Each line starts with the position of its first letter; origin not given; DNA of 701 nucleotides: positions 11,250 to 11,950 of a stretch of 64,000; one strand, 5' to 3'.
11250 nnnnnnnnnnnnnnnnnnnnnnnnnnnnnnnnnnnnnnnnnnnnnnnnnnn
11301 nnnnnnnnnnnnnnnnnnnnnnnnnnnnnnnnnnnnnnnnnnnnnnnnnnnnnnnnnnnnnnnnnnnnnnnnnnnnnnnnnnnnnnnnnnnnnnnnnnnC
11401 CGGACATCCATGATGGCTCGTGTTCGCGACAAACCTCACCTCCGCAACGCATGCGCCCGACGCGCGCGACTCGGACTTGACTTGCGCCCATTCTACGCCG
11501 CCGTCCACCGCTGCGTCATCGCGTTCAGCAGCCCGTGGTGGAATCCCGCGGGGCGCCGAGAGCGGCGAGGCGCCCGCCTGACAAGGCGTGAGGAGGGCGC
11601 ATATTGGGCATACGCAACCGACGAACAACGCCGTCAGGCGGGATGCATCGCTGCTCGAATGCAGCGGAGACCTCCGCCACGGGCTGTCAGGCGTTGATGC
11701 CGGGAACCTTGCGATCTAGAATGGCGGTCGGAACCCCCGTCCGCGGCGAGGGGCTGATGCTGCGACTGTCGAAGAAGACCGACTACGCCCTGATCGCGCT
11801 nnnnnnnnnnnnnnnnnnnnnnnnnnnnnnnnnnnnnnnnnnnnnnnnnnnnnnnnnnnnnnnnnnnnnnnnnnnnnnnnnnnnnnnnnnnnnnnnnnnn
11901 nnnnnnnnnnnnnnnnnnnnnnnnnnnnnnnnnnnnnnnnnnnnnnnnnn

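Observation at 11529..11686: Unannotated 158-bp MITE-like element: 10-bp TIRs, 4-bp target-site duplications, five full copies plus one half copy in 64 kb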

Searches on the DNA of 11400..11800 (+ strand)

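Call 35: search_rna_families(source=window, start=11400, end=11800, threshold=evalue, max_evalue=10)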
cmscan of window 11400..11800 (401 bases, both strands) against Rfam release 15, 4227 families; matches with E-value up to 10: 2.
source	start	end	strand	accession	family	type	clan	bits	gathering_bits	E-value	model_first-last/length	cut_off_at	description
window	11620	11719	-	RF01721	Pseudomon-groES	Cis-reg;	-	13.2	50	5.2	1-111/111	no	Pseudomon-groES RNA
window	11489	11563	-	RF03009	malK-III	Cis-reg;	-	12.7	50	6.2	1-94/94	no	malK-III RNA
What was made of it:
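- On Known structured RNA family (Rfam 15): The best E-values around the element are 5-6, at 13 bits against a threshold of 50 (call 35).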

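Call 48: search_dna_similar(query=window:11529-11686:+, collection=plasmids, mode=distant, max_evalue=0.001, max_rows=10)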
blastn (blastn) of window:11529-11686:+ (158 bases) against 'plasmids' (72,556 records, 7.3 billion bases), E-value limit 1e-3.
No match.
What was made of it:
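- Tried and rejected: PLSDB plasmids: no match (call 48).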
